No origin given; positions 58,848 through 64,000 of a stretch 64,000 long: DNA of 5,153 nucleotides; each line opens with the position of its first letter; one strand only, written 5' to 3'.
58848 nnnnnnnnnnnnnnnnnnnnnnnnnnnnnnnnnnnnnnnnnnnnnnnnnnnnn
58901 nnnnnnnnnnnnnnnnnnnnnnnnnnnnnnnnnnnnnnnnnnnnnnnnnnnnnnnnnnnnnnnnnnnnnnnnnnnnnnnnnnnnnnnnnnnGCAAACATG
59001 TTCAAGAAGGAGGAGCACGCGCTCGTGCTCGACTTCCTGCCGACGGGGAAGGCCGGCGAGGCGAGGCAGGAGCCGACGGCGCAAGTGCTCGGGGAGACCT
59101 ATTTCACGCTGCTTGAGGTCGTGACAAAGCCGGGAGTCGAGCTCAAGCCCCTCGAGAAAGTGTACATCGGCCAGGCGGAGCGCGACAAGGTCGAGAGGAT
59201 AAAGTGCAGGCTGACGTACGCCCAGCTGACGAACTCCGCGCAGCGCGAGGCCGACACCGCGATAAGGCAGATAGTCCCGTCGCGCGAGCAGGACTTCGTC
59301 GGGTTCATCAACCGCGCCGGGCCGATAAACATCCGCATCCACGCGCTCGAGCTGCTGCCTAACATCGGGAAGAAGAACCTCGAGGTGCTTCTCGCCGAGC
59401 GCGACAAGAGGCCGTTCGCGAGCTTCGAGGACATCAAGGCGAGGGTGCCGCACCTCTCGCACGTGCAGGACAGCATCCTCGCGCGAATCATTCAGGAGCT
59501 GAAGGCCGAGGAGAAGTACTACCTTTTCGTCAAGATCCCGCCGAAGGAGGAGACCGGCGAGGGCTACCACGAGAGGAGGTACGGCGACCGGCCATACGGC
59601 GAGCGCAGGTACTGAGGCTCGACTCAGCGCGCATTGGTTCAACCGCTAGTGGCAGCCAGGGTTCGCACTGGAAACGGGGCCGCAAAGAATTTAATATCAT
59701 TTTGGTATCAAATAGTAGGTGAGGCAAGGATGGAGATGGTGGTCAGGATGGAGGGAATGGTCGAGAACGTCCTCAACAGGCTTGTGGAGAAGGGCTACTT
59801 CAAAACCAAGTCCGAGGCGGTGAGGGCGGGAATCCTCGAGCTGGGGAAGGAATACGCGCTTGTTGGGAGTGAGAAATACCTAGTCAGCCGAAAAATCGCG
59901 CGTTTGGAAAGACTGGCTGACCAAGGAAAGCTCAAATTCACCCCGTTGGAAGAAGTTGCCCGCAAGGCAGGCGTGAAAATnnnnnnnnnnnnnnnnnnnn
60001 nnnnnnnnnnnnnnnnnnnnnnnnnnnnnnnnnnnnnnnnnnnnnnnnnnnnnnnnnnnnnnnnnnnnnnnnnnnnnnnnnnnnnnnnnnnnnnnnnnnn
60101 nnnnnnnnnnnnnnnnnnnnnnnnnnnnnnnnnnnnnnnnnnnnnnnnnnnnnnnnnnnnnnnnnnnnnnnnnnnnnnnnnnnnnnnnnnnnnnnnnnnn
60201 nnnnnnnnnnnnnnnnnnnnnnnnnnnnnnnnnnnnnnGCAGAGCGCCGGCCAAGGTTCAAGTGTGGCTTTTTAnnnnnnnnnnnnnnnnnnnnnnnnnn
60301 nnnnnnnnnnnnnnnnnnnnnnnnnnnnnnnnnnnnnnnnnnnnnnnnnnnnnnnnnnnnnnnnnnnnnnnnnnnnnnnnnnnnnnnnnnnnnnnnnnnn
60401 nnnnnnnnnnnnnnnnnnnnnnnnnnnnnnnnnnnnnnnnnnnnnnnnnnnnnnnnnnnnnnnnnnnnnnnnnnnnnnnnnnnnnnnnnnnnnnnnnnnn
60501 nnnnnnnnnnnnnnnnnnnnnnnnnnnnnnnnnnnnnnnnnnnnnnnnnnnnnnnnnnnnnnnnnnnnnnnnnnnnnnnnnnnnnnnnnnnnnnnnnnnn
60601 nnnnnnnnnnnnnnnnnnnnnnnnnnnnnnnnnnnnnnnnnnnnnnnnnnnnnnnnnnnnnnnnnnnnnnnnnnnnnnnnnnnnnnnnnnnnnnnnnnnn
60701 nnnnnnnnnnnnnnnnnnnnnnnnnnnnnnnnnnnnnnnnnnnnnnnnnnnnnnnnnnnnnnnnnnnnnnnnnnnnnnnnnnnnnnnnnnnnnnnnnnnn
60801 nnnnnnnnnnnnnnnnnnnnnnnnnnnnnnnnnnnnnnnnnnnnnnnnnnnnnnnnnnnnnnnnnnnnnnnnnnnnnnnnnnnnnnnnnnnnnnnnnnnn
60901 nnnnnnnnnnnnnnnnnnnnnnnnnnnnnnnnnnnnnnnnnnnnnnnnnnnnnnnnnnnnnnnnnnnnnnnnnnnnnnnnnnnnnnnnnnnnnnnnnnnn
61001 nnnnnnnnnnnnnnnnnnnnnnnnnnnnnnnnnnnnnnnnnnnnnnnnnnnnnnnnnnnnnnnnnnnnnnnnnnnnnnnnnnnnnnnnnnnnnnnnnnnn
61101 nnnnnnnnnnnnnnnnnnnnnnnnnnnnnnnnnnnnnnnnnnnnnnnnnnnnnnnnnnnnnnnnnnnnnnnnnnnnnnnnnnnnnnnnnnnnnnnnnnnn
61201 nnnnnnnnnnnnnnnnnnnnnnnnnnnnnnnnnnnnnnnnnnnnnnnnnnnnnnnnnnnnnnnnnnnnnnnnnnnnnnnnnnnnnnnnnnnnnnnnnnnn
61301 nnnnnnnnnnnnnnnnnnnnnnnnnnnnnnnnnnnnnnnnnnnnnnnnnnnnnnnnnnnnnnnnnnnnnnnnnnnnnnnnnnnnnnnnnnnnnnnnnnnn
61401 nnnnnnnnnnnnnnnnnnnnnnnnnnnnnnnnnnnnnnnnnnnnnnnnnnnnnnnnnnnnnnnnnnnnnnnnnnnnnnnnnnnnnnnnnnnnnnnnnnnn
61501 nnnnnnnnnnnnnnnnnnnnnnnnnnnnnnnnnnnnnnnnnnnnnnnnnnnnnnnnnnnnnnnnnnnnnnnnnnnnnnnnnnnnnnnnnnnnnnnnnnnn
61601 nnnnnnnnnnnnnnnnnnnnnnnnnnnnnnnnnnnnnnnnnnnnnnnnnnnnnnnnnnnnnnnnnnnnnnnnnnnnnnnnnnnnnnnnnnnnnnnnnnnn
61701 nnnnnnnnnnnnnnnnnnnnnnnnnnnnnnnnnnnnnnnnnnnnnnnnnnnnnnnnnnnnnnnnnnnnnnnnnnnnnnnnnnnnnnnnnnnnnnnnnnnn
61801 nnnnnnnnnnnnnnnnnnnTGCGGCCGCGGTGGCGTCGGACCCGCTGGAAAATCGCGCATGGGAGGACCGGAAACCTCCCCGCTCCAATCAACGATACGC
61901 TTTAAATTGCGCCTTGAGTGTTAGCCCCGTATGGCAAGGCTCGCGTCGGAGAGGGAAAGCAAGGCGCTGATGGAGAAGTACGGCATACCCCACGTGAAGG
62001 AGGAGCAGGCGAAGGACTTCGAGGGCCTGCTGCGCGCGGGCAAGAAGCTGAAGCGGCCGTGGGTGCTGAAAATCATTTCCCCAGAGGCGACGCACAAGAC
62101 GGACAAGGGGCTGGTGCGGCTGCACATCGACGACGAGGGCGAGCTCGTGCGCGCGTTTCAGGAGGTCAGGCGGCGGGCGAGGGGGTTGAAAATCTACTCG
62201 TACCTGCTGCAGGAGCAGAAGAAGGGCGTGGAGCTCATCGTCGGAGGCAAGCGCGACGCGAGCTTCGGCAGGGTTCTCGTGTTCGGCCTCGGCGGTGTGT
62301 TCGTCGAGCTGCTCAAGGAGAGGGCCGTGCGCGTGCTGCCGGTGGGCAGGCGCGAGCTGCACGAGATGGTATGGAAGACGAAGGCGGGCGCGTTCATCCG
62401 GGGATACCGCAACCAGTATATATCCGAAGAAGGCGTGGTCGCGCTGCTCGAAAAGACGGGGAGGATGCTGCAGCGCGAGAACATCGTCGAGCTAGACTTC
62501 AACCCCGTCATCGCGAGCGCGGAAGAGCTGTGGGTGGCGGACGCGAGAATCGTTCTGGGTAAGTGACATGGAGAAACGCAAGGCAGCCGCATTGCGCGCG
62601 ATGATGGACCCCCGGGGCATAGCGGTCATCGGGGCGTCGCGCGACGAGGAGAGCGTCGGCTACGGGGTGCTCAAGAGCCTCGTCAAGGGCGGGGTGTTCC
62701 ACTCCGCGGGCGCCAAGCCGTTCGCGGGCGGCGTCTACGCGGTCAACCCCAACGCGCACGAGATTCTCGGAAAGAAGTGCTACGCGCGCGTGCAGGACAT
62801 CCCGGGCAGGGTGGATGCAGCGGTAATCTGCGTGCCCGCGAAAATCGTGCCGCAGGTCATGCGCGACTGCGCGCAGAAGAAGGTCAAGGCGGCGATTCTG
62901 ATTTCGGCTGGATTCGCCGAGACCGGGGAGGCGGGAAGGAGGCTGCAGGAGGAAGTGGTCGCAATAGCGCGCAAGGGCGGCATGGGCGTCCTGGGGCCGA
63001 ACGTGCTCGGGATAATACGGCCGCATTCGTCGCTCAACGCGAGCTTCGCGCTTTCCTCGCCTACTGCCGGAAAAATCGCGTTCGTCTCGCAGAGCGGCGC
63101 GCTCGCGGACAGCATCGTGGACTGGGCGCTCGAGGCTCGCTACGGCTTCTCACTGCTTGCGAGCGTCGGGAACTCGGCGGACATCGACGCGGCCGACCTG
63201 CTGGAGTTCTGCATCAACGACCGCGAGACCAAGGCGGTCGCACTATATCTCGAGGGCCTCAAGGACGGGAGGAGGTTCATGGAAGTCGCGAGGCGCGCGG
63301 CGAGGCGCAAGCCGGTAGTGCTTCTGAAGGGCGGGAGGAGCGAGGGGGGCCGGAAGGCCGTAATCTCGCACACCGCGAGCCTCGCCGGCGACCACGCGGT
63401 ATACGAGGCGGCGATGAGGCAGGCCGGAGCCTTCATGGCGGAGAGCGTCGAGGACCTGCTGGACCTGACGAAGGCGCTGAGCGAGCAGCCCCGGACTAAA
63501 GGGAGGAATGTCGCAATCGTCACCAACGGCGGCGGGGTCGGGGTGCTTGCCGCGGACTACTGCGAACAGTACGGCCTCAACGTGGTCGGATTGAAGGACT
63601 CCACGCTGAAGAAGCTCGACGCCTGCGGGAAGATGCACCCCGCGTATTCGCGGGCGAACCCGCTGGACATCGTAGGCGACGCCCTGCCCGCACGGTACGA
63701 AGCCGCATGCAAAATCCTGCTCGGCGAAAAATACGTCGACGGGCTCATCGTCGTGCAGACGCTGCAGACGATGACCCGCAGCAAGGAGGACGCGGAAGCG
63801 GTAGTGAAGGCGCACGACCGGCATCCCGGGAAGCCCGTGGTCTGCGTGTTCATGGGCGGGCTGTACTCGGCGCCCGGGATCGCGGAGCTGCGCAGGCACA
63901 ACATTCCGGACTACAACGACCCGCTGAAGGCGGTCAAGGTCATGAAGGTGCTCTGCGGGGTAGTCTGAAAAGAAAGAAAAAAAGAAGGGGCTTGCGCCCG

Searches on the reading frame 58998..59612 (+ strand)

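Call 93: search_protein_families(library=pfam, proteins=[window:58998-59612:+], max_evalue=0.0001)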
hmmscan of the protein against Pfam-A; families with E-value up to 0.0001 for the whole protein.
window:58998-59612:+ (205 aa): 1 family
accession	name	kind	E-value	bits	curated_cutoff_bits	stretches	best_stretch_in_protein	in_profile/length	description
PF04919.18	DUF655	-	6e-58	196.2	22.2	1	5-179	2-181/181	Protein of unknown function (DUF655)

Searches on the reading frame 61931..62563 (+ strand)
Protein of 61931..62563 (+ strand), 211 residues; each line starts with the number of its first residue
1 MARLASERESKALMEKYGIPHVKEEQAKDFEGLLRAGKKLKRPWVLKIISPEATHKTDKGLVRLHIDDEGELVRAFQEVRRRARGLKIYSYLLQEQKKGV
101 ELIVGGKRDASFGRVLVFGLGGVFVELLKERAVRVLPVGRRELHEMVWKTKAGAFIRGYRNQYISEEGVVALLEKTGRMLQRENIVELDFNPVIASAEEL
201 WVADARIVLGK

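Call 93: search_protein_families(library=pfam, proteins=[window:61931-62563:+], max_evalue=0.0001)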
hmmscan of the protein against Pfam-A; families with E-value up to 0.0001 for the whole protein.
window:61931-62563:+ (211 aa): 1 family
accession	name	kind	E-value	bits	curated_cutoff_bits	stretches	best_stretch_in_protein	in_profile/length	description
PF13549.11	ATP-grasp_5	-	3.2e-50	171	27.6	1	5-209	10-221/221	ATP-grasp domain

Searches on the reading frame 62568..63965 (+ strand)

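Call 93: search_protein_families(library=pfam, proteins=[window:62568-63965:+], max_evalue=0.0001)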
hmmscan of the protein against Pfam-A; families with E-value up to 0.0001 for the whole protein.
window:62568-63965:+ (466 aa): 4 families
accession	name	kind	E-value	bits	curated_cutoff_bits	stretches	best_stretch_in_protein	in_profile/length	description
PF13607.11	Succ_CoA_lig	-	4.3e-54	182.5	27.4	1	167-304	1-138/138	Succinyl-CoA ligase like flavodoxin domain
PF13380.12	CoA_binding_2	-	2.6e-24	86.3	22.8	1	17-150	2-114/116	CoA binding domain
PF02629.25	CoA_binding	-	1.4e-10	42.2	22.3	1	55-115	33-97/97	CoA binding domain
PF19045.5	Ligase_CoA_2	-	6.1e-07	30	23.7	1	315-450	1-138/162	Ligase-CoA domain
